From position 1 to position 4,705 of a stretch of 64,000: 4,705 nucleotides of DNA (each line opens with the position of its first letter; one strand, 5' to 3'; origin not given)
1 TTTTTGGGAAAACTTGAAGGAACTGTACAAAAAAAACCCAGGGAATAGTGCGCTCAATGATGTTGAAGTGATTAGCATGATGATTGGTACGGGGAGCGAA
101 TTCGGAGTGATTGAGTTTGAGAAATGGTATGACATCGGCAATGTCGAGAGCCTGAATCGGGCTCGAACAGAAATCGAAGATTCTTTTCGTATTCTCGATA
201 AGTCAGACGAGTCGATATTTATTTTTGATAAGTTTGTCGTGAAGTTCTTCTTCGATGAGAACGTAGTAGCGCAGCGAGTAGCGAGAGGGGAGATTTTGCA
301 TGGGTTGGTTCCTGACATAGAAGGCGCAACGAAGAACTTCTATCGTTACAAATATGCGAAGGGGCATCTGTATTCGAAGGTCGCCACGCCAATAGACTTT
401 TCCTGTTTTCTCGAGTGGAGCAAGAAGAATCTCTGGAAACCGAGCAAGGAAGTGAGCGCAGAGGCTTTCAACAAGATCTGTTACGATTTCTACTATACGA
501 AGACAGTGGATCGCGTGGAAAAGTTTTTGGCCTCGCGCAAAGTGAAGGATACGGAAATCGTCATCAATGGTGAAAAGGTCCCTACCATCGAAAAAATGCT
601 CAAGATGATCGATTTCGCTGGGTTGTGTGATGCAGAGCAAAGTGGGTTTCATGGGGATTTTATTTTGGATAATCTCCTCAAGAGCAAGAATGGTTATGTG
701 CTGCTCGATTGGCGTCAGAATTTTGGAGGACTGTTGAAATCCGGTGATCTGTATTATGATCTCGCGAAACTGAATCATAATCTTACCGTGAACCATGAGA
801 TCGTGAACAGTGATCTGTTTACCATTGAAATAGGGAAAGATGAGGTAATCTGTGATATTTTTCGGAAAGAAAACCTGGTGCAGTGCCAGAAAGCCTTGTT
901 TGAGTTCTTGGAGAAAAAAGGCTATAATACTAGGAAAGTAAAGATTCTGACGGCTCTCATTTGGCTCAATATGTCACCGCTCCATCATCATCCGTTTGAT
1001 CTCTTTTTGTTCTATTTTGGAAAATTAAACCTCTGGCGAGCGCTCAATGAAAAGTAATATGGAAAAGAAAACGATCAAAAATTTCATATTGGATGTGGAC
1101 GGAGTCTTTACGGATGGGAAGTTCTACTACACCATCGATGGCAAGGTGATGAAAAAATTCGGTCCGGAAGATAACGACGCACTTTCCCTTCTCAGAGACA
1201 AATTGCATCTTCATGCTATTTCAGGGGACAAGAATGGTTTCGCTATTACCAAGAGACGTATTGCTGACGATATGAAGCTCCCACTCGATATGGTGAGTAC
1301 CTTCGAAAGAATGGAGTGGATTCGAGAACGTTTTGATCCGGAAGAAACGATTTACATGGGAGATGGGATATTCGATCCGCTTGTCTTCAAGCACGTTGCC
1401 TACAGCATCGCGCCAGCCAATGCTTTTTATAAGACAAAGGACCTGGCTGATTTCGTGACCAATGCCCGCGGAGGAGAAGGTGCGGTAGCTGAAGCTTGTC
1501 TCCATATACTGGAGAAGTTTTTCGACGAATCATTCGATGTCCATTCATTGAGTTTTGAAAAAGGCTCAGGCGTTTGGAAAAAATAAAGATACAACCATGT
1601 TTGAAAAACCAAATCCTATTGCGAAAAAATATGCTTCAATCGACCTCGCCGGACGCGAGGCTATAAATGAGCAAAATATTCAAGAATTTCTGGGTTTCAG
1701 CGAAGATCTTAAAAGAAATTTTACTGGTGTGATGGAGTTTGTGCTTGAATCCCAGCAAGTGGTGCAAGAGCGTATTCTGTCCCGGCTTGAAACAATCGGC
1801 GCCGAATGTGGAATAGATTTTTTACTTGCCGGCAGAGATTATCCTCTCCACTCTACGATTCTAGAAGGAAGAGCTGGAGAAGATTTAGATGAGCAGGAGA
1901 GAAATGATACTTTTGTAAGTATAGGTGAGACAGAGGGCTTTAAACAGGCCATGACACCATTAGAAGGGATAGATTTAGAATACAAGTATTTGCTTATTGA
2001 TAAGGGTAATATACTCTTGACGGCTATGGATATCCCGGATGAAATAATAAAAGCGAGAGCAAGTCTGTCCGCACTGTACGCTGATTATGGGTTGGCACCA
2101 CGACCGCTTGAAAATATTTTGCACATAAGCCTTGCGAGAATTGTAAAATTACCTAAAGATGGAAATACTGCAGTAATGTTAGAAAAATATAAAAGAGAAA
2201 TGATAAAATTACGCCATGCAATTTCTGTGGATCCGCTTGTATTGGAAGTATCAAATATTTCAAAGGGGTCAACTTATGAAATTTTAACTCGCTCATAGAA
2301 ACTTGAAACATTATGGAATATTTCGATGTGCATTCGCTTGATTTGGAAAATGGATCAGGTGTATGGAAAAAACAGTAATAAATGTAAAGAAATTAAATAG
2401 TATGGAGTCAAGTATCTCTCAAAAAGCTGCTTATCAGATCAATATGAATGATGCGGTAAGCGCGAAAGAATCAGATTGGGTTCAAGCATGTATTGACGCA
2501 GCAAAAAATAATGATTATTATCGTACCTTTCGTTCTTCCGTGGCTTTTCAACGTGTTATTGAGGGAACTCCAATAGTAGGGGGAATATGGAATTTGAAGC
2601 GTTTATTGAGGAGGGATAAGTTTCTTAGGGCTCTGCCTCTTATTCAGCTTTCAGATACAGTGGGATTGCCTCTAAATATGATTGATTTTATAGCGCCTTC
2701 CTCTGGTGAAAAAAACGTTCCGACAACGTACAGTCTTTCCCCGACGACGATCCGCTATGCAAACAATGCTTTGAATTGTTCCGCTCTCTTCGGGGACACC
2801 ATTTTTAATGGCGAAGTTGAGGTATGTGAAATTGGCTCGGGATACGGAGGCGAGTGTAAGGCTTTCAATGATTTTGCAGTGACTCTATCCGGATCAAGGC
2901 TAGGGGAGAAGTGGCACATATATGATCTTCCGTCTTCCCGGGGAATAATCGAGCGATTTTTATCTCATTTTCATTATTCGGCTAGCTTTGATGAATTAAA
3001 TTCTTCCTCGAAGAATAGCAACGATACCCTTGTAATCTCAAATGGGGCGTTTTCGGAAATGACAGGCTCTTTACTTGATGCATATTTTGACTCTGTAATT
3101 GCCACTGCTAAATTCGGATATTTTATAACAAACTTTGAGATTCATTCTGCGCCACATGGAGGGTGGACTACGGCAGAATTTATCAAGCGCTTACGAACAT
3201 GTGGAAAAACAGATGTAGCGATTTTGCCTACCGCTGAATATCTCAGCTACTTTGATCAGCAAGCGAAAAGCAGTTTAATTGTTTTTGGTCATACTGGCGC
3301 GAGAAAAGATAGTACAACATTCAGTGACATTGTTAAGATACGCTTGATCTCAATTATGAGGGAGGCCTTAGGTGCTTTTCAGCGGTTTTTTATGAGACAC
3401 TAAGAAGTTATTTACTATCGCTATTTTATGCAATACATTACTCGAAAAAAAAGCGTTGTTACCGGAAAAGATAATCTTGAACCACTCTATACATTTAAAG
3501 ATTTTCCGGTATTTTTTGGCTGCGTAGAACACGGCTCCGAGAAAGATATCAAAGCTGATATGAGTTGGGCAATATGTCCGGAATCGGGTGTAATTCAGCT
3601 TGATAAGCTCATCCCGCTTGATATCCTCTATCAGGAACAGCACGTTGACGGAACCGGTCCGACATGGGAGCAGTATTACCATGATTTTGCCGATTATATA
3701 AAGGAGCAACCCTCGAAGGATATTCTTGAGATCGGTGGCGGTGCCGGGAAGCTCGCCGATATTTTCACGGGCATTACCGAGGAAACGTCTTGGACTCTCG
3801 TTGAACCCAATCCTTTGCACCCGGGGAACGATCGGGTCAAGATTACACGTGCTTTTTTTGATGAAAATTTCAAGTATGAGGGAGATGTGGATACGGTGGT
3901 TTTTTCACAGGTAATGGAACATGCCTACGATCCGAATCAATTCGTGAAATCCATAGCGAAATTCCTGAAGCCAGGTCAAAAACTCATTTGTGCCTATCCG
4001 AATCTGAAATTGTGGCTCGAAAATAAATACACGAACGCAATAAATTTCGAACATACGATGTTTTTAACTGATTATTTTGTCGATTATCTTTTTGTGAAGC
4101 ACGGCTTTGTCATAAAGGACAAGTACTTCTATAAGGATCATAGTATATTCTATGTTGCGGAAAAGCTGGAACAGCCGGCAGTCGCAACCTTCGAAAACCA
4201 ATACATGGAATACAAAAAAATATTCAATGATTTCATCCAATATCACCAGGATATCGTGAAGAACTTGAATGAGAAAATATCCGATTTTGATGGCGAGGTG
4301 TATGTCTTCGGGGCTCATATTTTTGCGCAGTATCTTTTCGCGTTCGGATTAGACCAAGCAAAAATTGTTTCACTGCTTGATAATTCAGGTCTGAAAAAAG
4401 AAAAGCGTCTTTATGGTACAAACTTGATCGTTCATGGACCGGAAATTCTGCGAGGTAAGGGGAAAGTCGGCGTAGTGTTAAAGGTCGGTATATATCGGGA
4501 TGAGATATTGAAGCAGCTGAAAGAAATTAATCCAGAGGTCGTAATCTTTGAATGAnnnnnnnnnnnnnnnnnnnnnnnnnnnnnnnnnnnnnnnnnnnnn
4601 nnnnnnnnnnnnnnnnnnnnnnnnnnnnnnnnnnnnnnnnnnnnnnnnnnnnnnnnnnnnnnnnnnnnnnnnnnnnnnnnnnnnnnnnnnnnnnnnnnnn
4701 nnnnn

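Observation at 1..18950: Sharp base-composition discontinuity: an AT-rich 18.5 kb tailoring island joined to the roughly 50% GC core cluster within one co-directional gene string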

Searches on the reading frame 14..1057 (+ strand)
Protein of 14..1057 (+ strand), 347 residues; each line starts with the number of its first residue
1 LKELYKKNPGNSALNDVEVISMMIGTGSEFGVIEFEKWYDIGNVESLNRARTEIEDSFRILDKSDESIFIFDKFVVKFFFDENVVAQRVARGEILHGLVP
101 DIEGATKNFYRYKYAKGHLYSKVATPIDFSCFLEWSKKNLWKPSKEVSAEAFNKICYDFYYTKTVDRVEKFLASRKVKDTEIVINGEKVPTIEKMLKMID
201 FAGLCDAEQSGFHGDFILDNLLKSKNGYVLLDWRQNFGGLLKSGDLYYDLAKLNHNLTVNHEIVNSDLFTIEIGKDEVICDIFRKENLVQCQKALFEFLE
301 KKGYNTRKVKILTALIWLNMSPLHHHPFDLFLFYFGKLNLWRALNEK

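Call 5: search_protein_families(library=pfam, proteins=[window:14-1057:+])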
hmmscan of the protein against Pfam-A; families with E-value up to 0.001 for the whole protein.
window:14-1057:+ (347 aa): 1 family
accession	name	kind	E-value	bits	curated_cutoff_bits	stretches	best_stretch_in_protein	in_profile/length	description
PF01636.29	APH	-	0.00078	19.7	23.2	0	209-253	168-209/239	Phosphotransferase enzyme family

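Call 23: search_protein_families(library=ncbifam, proteins=[window:14-1057:+], max_evalue=0.01)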
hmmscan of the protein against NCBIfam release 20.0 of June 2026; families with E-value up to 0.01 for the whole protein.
window:14-1057:+ (347 aa): 0 families

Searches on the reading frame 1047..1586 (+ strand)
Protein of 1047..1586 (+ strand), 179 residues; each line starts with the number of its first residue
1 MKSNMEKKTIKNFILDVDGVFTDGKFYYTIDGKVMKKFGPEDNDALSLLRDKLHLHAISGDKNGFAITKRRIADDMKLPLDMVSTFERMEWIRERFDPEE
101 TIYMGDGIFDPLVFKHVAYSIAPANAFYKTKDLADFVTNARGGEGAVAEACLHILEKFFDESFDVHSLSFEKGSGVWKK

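Call 5: search_protein_families(library=pfam, proteins=[window:1047-1586:+])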
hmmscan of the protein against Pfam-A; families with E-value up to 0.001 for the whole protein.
window:1047-1586:+ (179 aa): 1 family
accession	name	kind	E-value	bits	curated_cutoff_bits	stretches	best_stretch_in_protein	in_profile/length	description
PF08282.18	Hydrolase_3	-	9.3e-05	22.7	20.9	1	96-148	201-252/255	haloacid dehalogenase-like hydrolase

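Call 23: search_protein_families(library=ncbifam, proteins=[window:1047-1586:+], max_evalue=0.01)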
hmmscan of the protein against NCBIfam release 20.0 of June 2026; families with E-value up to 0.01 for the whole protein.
window:1047-1586:+ (179 aa): 8 families
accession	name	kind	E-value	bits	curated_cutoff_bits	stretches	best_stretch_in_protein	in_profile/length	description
TIGR01670.1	KdsC-phosphatas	subfamily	2.3e-20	73.1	106.95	1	11-155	2-149/154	3-deoxy-D-manno-octulosonate 8-phosphate phosphatase, YrbI family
NF007019.0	PRK09484.1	equivalog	1.8e-17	63.6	208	1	7-156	22-174/187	3-deoxy-manno-octulosonate-8-phosphatase KdsC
NF058599.1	KDN-9-PPhBT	equivalog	2.9e-16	60.1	180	1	11-156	3-151/152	3-deoxy-D-glycero-D-galacto-nonulopyranosonate 9-phosphatase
TIGR02726.1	phenyl_P_delta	equivalog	2.4e-12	47.4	281.95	1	7-155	4-155/169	phenylphosphate carboxylase subunit delta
NF002245.0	PRK01158.1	equivalog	5.5e-10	38.9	198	1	96-157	171-231/233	phosphoglycolate phosphatase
TIGR01487.1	Pglycolate_arch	equivalog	1.8e-08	34.5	122.75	1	96-147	161-212/215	phosphoglycolate phosphatase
TIGR01482.1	SPP-subfamily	subfamily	9.1e-07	28.7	107.15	1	96-157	163-223/225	sucrose-phosphate phosphatase subfamily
TIGR00099.1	Cof-subfamily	subfamily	6.1e-05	22.7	137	1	96-150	202-255/256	Cof-type HAD-IIB family hydrolase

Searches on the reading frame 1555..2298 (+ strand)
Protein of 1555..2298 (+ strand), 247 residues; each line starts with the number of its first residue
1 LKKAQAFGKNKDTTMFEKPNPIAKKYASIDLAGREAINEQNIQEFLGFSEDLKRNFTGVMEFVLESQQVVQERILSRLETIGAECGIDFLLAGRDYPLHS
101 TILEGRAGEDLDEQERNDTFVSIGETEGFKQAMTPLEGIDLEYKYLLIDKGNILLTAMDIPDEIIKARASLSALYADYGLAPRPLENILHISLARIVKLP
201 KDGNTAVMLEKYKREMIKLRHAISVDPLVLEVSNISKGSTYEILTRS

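Call 5: search_protein_families(library=pfam, proteins=[window:1555-2298:+])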
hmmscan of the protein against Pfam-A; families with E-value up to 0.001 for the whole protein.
window:1555-2298:+ (247 aa): 0 families

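Call 23: search_protein_families(library=ncbifam, proteins=[window:1555-2298:+], max_evalue=0.01)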
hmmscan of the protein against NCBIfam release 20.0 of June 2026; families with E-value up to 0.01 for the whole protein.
window:1555-2298:+ (247 aa): 0 families

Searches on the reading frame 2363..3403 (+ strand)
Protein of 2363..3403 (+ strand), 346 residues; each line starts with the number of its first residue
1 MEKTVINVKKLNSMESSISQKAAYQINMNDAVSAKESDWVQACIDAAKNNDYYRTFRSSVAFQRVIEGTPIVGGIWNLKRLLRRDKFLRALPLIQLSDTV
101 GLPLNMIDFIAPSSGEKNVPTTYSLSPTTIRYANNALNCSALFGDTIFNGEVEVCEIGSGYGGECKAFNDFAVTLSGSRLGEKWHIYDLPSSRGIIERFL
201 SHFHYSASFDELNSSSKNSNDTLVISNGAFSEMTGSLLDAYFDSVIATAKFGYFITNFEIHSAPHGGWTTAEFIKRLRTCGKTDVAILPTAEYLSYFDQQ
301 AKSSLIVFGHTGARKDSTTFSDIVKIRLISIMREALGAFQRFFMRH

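Call 5: search_protein_families(library=pfam, proteins=[window:2363-3403:+])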
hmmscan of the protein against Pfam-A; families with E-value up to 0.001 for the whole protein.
window:2363-3403:+ (346 aa): 0 families

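Call 23: search_protein_families(library=ncbifam, proteins=[window:2363-3403:+], max_evalue=0.01)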
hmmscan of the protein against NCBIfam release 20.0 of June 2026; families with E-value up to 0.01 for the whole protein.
window:2363-3403:+ (346 aa): 1 family
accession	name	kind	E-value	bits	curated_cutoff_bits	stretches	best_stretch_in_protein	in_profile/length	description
TIGR04371.1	methyltran_NanM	subfamily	3.2e-05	23.6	44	1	123-227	127-226/273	putative sugar O-methyltransferase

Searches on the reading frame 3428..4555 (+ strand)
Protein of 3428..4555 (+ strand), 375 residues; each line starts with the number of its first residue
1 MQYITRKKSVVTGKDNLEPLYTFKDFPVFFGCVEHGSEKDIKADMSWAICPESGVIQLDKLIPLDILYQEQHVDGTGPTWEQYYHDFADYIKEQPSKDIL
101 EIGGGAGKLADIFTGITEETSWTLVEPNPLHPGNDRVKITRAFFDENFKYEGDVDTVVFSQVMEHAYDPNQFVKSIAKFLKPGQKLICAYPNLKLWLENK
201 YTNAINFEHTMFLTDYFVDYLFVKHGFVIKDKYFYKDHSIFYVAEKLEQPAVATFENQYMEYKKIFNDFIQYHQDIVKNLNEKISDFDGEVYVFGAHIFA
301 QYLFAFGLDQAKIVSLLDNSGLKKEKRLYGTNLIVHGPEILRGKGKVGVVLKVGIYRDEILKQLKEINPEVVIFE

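Call 5: search_protein_families(library=pfam, proteins=[window:3428-4555:+])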
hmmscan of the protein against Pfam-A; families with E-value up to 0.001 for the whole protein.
window:3428-4555:+ (375 aa): 4 families
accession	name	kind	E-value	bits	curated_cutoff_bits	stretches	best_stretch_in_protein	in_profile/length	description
PF13489.12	Methyltransf_23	-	1.4e-11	44.9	27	1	85-201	14-134/164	Methyltransferase domain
PF08241.18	Methyltransf_11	-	6.4e-05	24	21.2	1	151-188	58-95/95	Methyltransferase domain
PF08242.18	Methyltransf_12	-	7e-05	23.9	30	1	100-183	1-95/98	Methyltransferase domain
PF13847.12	Methyltransf_31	-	0.00016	21.8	27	1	145-198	64-119/145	Methyltransferase domain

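Call 23: search_protein_families(library=ncbifam, proteins=[window:3428-4555:+], max_evalue=0.01)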
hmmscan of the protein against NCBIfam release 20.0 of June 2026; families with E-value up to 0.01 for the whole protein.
window:3428-4555:+ (375 aa): 2 families
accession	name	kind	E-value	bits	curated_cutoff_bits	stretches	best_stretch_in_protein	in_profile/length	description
TIGR01983.1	UbiG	equivalog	0.0002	20.7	102.95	1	96-189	50-152/228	bifunctional 2-polyprenyl-6-hydroxyphenol methylase/3-demethylubiquinol 3-O-methyltransferase UbiG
NF008264.0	PRK11036.1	equivalog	0.0099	15.4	366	0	150-194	109-153/261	tRNA uridine 5-oxyacetic acid(34) methyltransferase CmoM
